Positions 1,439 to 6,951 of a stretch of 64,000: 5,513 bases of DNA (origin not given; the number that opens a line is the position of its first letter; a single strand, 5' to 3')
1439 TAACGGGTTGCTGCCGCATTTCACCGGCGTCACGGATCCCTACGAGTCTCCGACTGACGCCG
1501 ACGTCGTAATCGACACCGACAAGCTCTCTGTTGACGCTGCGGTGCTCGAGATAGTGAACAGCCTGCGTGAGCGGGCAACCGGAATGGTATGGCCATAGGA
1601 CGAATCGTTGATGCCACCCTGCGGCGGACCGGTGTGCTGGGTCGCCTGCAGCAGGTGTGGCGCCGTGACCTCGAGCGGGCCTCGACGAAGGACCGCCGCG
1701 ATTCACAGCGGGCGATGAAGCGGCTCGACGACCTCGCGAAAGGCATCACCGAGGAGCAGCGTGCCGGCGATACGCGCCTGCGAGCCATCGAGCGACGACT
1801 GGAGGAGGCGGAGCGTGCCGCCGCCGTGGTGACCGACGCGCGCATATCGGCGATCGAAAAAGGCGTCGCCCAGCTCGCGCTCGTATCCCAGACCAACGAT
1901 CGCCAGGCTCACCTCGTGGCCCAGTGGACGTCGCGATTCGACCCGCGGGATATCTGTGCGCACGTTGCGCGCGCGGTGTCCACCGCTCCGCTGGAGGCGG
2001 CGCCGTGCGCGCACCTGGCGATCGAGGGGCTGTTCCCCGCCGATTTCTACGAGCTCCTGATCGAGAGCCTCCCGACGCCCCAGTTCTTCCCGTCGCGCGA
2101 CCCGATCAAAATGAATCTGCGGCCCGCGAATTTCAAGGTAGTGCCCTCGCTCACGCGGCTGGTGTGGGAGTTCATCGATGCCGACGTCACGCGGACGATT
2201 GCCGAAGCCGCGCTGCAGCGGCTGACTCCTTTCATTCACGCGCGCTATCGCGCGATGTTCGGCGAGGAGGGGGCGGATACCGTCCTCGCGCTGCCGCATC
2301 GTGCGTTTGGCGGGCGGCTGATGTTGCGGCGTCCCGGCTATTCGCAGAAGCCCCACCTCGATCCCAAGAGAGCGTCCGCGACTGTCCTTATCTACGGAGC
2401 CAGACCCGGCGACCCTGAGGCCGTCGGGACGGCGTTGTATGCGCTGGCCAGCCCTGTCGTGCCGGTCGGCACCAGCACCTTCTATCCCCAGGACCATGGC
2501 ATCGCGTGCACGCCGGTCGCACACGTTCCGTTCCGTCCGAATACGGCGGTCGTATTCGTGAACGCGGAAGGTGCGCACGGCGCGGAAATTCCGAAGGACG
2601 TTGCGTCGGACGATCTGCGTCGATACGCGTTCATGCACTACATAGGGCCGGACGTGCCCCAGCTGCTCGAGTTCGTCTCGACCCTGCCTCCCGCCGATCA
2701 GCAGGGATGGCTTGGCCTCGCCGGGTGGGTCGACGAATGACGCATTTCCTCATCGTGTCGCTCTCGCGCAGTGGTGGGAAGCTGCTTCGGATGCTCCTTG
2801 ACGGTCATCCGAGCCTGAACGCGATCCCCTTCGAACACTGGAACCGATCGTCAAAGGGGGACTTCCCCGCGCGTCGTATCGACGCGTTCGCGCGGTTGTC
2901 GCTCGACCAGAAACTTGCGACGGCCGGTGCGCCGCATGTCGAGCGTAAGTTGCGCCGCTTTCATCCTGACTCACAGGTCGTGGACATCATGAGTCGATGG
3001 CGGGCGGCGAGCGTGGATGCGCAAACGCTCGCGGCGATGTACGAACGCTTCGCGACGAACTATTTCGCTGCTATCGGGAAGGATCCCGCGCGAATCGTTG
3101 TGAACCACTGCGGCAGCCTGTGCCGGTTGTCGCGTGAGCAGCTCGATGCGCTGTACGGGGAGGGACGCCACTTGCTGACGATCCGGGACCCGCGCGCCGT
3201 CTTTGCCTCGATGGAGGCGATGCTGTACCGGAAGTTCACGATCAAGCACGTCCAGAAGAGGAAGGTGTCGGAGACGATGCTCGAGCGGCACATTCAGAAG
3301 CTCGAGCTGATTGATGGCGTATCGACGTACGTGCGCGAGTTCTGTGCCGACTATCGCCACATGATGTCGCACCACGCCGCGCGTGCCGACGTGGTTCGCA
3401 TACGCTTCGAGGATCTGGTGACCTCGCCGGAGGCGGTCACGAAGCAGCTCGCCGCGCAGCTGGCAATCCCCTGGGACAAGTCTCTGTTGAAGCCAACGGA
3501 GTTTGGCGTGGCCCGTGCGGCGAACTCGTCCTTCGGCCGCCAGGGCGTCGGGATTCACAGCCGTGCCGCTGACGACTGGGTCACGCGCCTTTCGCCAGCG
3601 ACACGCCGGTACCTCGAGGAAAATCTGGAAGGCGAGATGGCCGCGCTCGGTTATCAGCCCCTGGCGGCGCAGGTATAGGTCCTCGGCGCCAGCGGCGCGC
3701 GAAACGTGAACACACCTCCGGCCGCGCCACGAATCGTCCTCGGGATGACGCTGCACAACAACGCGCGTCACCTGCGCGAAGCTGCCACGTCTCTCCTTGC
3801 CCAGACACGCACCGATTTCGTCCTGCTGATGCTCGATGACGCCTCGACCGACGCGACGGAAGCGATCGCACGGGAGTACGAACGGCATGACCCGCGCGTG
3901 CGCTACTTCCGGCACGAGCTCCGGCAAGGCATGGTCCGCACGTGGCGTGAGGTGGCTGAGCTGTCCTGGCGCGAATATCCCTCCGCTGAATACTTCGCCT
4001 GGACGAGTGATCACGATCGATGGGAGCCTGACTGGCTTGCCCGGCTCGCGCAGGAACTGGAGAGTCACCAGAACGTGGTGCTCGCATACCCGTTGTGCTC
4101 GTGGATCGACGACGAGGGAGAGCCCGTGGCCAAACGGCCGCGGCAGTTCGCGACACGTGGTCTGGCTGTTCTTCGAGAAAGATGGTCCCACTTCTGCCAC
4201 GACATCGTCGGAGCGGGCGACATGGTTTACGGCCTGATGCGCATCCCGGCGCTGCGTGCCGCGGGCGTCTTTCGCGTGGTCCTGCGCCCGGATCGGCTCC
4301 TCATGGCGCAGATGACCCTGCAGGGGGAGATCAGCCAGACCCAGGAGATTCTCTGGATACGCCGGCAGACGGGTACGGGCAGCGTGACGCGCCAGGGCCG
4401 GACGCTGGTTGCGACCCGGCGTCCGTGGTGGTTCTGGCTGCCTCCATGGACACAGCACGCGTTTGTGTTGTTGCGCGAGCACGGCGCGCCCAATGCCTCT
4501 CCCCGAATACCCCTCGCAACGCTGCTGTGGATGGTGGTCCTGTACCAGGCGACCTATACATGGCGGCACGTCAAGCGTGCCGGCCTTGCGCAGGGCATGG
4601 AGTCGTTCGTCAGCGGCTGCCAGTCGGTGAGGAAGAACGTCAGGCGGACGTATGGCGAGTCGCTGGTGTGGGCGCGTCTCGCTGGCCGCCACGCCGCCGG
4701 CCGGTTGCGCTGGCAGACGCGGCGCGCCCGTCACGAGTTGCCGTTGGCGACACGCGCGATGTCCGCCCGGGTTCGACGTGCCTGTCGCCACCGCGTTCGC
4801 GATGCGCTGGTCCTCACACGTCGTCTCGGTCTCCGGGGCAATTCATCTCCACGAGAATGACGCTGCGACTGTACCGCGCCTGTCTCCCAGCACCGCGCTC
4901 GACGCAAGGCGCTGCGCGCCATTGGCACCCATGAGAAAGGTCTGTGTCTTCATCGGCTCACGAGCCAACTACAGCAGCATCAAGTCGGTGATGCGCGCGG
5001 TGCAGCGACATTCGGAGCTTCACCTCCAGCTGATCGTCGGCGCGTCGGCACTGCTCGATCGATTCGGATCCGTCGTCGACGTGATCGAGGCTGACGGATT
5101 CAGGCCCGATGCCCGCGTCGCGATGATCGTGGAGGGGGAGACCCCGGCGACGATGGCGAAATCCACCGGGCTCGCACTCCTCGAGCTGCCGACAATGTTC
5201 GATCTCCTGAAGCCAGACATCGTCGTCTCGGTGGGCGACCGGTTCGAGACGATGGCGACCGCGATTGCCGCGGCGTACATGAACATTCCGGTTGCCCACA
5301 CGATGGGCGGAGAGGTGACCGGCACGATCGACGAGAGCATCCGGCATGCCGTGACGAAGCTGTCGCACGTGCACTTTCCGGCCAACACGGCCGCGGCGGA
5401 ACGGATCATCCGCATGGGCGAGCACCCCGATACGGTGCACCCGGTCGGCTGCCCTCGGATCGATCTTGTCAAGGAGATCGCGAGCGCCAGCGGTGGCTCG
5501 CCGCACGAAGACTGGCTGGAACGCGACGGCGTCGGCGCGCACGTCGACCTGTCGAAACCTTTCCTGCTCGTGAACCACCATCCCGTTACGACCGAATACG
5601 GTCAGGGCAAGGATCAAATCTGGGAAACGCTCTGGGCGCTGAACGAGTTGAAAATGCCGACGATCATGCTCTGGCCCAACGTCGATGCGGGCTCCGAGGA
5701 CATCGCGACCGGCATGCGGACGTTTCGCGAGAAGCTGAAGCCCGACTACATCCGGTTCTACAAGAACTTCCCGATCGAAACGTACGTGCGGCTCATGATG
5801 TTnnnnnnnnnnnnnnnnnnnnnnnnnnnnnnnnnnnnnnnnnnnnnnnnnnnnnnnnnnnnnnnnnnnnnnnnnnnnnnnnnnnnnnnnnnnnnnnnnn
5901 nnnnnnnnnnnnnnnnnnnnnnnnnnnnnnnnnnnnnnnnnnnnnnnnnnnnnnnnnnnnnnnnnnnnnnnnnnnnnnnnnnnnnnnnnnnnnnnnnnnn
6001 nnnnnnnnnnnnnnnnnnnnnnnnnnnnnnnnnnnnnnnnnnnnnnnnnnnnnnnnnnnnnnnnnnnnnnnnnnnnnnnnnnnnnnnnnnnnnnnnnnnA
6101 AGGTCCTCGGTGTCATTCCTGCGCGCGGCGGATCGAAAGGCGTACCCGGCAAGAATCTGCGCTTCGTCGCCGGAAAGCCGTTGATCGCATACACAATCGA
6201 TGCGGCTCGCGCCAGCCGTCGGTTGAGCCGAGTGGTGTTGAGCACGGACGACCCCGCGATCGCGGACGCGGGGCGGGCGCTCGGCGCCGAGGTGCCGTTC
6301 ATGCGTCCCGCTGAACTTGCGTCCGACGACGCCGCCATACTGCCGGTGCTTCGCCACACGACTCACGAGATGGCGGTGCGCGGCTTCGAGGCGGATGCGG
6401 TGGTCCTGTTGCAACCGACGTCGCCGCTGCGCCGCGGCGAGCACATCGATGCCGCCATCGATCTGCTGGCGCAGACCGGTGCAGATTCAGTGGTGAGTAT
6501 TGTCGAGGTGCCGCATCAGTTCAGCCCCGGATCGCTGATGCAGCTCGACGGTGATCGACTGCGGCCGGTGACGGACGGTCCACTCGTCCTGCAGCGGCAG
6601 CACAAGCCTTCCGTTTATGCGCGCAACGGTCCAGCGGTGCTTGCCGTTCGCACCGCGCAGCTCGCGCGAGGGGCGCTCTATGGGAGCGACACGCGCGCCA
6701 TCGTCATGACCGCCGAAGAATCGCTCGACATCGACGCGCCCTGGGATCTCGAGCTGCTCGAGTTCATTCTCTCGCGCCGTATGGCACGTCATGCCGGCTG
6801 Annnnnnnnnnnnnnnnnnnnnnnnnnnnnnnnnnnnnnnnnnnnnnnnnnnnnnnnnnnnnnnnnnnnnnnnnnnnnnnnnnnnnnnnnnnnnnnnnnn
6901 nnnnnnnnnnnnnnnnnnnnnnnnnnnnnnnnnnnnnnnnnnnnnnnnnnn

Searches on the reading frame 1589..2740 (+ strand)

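Call 18: search_protein_families(library=pfam, proteins=[window:1589-2740:+], max_evalue=0.001)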
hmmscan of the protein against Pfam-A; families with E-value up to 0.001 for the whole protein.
window:1589-2740:+ (383 aa): 0 families

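Call 85: search_protein_families(library=pfam, proteins=[window:1589-2740:+], max_evalue=1)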
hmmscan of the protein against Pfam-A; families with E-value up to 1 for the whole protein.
window:1589-2740:+ (383 aa): 1 family
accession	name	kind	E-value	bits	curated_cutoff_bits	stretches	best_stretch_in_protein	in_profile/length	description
PF17377.7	DUF5399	-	0.54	10.5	25.5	0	165-189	67-91/140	Family of unknown function (DUF5399)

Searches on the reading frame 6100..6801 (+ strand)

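Call 18: search_protein_families(library=pfam, proteins=[window:6100-6801:+], max_evalue=0.001)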
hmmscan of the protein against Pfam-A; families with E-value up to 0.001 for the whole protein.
window:6100-6801:+ (233 aa): 1 family
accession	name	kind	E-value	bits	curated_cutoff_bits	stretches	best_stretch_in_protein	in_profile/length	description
PF02348.25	CTP_transf_3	-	3.6e-25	89.5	22.6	1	4-218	2-200/217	Cytidylyltransferase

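Call 46: search_protein_families(library=ncbifam, proteins=[window:6100-6801:+], max_evalue=0.00001)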
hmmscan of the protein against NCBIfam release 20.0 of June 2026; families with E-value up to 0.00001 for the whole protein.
window:6100-6801:+ (233 aa): 6 families
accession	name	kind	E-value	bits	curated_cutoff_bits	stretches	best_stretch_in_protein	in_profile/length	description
TIGR03584.1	PseF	equivalog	4.3e-39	134.5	205.7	1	4-223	2-219/222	pseudaminic acid cytidylyltransferase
NF003952.0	PRK05450.1-5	subfamily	4.3e-16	58.8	193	1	1-135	2-128/250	3-deoxy-manno-octulosonate cytidylyltransferase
NF003950.0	PRK05450.1-3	subfamily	1.7e-15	57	234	1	1-132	2-126/248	3-deoxy-manno-octulosonate cytidylyltransferase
NF009905.0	PRK13368.1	subfamily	1.9e-13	50.4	255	1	2-135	3-126/243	3-deoxy-manno-octulosonate cytidylyltransferase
NF003948.0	PRK05450.1-1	equivalog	1.1e-09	37.8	281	1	2-138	6-135/248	3-deoxy-manno-octulosonate cytidylyltransferase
TIGR00466.1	kdsB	equivalog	7.6e-09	35.3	155.2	1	5-136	6-129/241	3-deoxy-manno-octulosonate cytidylyltransferase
